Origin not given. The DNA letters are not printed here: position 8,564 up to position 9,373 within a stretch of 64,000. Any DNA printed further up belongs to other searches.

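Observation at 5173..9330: AT-richer six-gene operon: Sec-secreted orphan protein, lipoprotein, ABC ATPase, FtsX-type permease and two small envelope proteins (candidate toxin/bacteriocin plus export-immunity module)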

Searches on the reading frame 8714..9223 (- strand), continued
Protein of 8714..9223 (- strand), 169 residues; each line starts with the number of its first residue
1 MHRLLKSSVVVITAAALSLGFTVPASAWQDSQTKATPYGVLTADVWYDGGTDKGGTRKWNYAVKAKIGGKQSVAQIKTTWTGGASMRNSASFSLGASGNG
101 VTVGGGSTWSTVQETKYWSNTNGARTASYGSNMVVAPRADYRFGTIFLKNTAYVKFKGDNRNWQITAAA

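Call 31: find_encoding_contigs(protein=P0008, flank=10000, max_places=2)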
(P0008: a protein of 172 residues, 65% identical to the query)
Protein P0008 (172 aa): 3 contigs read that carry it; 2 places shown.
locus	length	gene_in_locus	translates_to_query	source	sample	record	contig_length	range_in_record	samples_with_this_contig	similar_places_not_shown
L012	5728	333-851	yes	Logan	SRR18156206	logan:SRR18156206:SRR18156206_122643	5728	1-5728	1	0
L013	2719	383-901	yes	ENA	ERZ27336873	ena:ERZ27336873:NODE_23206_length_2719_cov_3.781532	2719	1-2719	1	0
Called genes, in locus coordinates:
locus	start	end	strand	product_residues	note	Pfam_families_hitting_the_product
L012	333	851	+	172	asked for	-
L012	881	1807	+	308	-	-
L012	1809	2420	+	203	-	PF02463:SMC_N (faint), PF13191:AAA_16 (weak), PF00005:ABC_tran, PF13304:AAA_21 (weak)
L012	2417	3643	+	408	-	-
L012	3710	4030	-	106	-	-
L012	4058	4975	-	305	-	-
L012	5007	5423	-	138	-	-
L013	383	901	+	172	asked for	-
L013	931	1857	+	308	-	-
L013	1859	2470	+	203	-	PF02463:SMC_N (faint), PF13191:AAA_16 (weak), PF00005:ABC_tran, PF13304:AAA_21 (weak)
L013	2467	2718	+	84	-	?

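Call 32: find_encoding_contigs(protein=P0005, flank=10000, max_places=2)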
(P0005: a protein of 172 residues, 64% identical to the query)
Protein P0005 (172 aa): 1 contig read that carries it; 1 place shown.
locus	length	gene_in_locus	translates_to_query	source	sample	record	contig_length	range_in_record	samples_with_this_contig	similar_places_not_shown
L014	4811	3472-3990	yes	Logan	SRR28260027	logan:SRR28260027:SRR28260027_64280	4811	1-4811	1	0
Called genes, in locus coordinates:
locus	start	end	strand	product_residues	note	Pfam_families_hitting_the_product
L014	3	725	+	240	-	?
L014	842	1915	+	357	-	PF13515:FUSC_2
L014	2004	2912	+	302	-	PF02628:COX15-CtaA (weak)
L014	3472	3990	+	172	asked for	-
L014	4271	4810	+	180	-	?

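Call 45: search_solved_structures(query=A1, max_evalue=10, show_alignments=2)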
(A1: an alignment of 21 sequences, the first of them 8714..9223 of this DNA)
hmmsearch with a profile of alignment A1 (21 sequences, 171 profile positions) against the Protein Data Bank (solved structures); distinct sequences matched with E-value up to 10: 3.
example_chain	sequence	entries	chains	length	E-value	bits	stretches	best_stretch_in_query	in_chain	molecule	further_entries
8ybc_A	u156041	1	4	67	0.91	12.2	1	31-76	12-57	Golgi membrane protein 1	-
1lop_A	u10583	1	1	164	0.95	12.1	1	37-89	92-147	CYCLOPHILIN A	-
2oxe_A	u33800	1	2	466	1.6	11.4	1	51-94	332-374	Pancreatic lipase-related protein 2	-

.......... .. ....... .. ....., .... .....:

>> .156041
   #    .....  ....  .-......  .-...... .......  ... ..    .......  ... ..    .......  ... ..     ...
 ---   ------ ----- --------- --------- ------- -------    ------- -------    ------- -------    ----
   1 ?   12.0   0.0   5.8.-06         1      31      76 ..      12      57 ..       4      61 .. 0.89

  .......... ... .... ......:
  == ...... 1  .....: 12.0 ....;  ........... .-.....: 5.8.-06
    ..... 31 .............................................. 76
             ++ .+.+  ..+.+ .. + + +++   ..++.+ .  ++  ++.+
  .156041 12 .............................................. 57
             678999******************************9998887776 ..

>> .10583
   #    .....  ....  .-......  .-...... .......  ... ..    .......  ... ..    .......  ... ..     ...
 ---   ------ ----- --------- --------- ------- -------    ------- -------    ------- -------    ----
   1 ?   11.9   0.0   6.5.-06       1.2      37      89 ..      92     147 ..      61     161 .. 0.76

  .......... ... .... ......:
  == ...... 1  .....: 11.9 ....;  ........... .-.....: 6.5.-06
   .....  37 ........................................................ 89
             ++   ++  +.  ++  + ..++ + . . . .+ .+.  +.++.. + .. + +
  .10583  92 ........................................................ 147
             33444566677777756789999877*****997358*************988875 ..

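Call 53: search_protein_representatives(alignment_id=A1)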
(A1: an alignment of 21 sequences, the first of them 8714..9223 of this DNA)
Query: 21 sequences, 171 profile positions. Proteins with E-value up to 0.001 (for the whole library): 89; up to 1e-10: 66; up to 1e-30: 26. The best 89 are listed.
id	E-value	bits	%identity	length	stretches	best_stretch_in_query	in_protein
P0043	1.9e-54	200.0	-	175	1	9-171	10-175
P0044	2.1e-48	180.3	-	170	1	4-171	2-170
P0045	3.5e-46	173.1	-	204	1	37-170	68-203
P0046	7.0e-46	172.1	-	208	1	29-171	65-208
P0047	7.5e-46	172.0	-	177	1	32-171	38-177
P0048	1.1e-44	168.3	-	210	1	39-171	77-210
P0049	2.0e-43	164.1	-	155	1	43-170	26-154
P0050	7.4e-43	162.3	-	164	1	12-170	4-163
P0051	4.4e-41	156.5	-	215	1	27-170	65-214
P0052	4.7e-41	156.4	-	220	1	30-171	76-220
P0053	1.2e-40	155.1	-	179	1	9-171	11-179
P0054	1.8e-38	148.0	-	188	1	5-171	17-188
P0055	4.5e-38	146.7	-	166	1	58-171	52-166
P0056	5.4e-38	146.4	-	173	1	5-171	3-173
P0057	7.0e-38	146.1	-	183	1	29-171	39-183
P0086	1.2e-17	80.2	-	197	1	14-170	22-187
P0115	1.2e-08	50.9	-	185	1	13-171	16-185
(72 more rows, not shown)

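Call 58: search_protein_families(library=pfam, alignment_id=A5, max_evalue=1)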
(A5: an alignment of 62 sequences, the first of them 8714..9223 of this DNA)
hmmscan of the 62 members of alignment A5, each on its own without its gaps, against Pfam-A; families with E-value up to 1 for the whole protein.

A. member 1, window:8714-9223:- (169 aa): 0 families

B. families by the number of members that match (of 62 scanned): 32 families (the first 25 are shown)
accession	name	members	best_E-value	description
PF12915.13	DUF3833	2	0.014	Protein of unknown function (DUF3833)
PF22111.2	MtrC-MtrF_N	2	0.15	Decaheme cytochrome c component MtrC/MtrF N-terminal domain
PF00622.36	SPRY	1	0.0062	SPRY domain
PF10358.15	NT-C2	1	0.016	N-terminal C2 in EEIG1 and EHBP1 proteins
PF19199.5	Phage_coatGP8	1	0.017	Phage major coat protein, Gp8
PF04264.18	YceI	1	0.031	YceI-like domain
PF14113.12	Tae4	1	0.036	Type VI secretion system (T6SS), amidase effector protein 4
PF18897.5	Gp3-like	1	0.039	Recombination directionality factor-like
PF07592.17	DDE_Tnp_ISAZ013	1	0.051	Rhodopirellula transposase DDE domain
PF13786.12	DUF4179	1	0.057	Domain of unknown function (DUF4179)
PF19723.4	DUF6216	1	0.058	Family of unknown function (DUF6216)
PF18906.5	Phage_tube_2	1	0.063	Phage tail tube protein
PF05840.19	Phage_GPA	1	0.066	Bacteriophage replication gene A protein (GPA)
PF07051.17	OCIA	1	0.069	Ovarian carcinoma immunoreactive antigen (OCIA)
PF20380.3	DUF6675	1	0.071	Family of unknown function (DUF6675)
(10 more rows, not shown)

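Call 59: find_encoding_contigs(protein=P0046, flank=8000, max_places=3)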
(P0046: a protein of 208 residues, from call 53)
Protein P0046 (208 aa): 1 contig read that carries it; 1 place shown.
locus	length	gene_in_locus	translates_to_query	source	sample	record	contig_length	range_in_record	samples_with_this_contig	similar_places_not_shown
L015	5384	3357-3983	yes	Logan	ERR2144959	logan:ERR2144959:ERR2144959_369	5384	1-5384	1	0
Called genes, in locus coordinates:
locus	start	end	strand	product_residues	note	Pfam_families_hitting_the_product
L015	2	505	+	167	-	?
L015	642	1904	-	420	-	PF00672:HAMP (weak), PF00512:HisKA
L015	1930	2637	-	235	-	PF00072:Response_reg, PF00486:Trans_reg_C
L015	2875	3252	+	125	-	PF08239:SH3_3 (faint)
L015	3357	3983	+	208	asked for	-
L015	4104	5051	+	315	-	-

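Call 60: find_encoding_contigs(protein=P0115, flank=8000, max_places=3)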
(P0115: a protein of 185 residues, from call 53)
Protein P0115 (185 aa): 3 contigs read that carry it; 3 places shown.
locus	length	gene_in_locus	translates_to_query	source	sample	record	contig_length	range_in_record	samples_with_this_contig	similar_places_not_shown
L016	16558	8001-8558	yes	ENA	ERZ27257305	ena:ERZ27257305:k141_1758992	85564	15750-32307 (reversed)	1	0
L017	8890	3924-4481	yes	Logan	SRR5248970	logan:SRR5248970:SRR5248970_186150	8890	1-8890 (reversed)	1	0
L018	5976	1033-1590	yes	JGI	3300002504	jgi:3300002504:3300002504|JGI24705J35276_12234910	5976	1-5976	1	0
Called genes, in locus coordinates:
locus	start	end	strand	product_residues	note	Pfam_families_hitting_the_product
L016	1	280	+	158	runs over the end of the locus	PF00572:Ribosomal_L13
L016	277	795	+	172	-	PF00380:Ribosomal_S9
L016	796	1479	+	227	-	PF01569:PAP2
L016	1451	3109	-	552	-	PF02878:PGM_PMM_I, PF02879:PGM_PMM_II, PF02880:PGM_PMM_III, PF00408:PGM_PMM_IV (weak)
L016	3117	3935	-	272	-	PF01048:PNP_UDP_1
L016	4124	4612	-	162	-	PF04525:LOR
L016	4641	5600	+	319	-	PF13527:Acetyltransf_9 (weak), PF00583:Acetyltransf_1, PF13508:Acetyltransf_7 (weak), PF02367:TsaE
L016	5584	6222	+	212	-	PF00814:TsaD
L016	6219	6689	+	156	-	PF00583:Acetyltransf_1, PF13673:Acetyltransf_10, PF13508:Acetyltransf_7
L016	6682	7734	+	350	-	PF00814:TsaD, PF22521:HypF_C_2 (weak)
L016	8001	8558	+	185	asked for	-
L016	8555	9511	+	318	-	-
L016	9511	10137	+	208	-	PF02463:SMC_N, PF13175:AAA_15 (faint), PF00005:ABC_tran, PF13304:AAA_21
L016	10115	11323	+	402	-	-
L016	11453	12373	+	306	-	-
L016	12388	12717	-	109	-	PF13635:DUF4143 (weak)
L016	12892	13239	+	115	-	PF00166:Cpn10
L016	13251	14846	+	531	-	PF00118:Cpn60_TCP1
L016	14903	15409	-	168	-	PF12802:MarR_2, PF01047:MarR, PF13463:HTH_27 (weak)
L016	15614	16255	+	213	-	-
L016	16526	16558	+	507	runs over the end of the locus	PF00478:IMPDH, PF03060:NMO (faint), PF00571:CBS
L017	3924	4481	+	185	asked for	-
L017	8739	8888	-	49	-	?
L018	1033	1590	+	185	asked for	-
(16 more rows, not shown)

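Call 61: find_encoding_contigs(protein=P0086, flank=8000, max_places=3)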
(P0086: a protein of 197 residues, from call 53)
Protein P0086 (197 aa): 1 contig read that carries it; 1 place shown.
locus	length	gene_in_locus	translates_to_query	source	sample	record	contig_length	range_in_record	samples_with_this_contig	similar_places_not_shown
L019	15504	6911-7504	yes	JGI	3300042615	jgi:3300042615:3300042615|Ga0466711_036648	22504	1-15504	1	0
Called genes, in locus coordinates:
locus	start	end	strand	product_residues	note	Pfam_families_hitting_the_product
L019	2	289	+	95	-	PF13180:PDZ_2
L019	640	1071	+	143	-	PF08281:Sigma70_r4_2 (faint), PF04297:UPF0122, PF04545:Sigma70_r4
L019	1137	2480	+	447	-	PF02881:SRP54_N, PF00448:SRP54, PF02978:SRP_SPB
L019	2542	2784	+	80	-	PF00886:Ribosomal_S16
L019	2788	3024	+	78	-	PF13083:KH_KhpA-B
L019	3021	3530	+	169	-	PF01782:RimM, PF05239:PRC (weak), PF24986:PRC_RimM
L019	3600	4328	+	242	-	PF01746:tRNA_m1G_MT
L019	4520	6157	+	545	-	PF00496:SBP_bac_5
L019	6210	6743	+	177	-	PF12822:ECF_trnsprt (weak), PF02632:BioY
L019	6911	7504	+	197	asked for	-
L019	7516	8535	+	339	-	-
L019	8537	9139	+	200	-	PF00005:ABC_tran, PF02463:SMC_N (faint), PF03193:RsgA_GTPase (weak)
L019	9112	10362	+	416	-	-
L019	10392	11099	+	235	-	PF01790:LGT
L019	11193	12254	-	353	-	PF00149:Metallophos (weak)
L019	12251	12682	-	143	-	PF07892:DUF1667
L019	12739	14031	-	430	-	PF00070:Pyr_redox (faint), PF00890:FAD_binding_2 (weak), PF01134:GIDA (faint), PF01266:DAO (faint), PF03486:HI0933_like (faint), PF07992:Pyr_redox_2, PF12831:FAD_oxidored, PF13738:Pyr_redox_3 (weak), +1 more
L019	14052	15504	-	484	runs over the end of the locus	PF01266:DAO, PF04324:Fer2_BFD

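Call 62: find_encoding_contigs(protein=P0043, flank=8000, max_places=3)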
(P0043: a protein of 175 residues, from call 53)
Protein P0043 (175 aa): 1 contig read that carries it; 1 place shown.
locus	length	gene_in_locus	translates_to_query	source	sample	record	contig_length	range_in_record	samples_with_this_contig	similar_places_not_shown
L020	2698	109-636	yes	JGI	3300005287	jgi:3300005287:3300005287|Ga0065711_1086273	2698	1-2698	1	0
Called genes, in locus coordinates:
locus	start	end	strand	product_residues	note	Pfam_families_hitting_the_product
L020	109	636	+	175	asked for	-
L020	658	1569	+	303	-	-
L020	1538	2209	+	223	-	PF02463:SMC_N (faint), PF13476:AAA_23 (weak), PF00005:ABC_tran, PF13304:AAA_21 (faint)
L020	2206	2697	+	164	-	?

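Call 65: search_protein_families(library=pfam, proteins=[L015:4104-5051:+, L016:8555-9511:+, L019:7516-8535:+, L020:658-1569:+, L016:10115-11323:+, L019:9112-10362:+, L016:11453-12373:+, L012:2417-3640:+, L004:12120-13319:+, L015:2875-3252:+], max_evalue=1)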
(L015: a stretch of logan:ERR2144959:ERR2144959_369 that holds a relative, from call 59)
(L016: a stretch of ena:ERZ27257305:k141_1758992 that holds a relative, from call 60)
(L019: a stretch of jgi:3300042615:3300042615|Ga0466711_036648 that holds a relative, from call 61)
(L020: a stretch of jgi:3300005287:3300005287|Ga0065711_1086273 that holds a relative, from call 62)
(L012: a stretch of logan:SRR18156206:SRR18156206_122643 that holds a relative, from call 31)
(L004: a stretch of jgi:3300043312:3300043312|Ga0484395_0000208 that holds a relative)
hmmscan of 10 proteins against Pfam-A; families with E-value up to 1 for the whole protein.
L015:4104-5051:+ (315 aa): 1 family
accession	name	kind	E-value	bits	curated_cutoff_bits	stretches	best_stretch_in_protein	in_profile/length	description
PF24807.1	WD40_CDC20-Fz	-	0.078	12.7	200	1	39-120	48-128/292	CDC20/Fizzy WD40 domain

L016:8555-9511:+ (318 aa): 0 families

L019:7516-8535:+ (339 aa): 0 families

L020:658-1569:+ (303 aa): 1 family
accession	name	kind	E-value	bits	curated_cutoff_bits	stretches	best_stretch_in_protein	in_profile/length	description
PF22445.1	Ssol_1539-like_2nd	-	0.12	12.4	27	1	97-112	7-22/45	Ssol_1539-like, second domain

L016:10115-11323:+ (402 aa): 0 families

L019:9112-10362:+ (416 aa): 1 family
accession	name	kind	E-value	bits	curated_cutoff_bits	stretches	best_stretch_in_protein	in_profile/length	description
PF02687.27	FtsX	-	0.0059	17.1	25.5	1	295-396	3-116/120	FtsX-like permease C-terminal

L016:11453-12373:+ (306 aa): 0 families

L012:2417-3640:+ (408 aa): 3 families
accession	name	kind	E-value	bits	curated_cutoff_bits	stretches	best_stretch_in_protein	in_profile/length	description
PF02687.27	FtsX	-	0.0067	16.9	25.5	1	286-384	3-106/120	FtsX-like permease C-terminal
PF20617.3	DUF6803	-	0.061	13.9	27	1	338-394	22-77/162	Family of unknown function (DUF6803)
PF02784.22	Orn_Arg_deC_N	-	0.092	12.5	23.4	1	18-111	104-202/247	Pyridoxal-dependent decarboxylase, pyridoxal binding domain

L004:12120-13319:+ (400 aa): 2 families
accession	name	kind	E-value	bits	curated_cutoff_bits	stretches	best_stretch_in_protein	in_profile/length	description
PF12704.14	MacB_PCD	-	0.0022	18.8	27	1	12-138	5-115/207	MacB-like periplasmic core domain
PF02687.27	FtsX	-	0.82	10.2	25.5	1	278-372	3-100/120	FtsX-like permease C-terminal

L015:2875-3252:+ (125 aa): 1 family
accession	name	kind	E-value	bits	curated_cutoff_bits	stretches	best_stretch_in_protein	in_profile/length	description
PF08239.17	SH3_3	-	2.1e-05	25.1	27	1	72-120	3-53/54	Bacterial SH3 domain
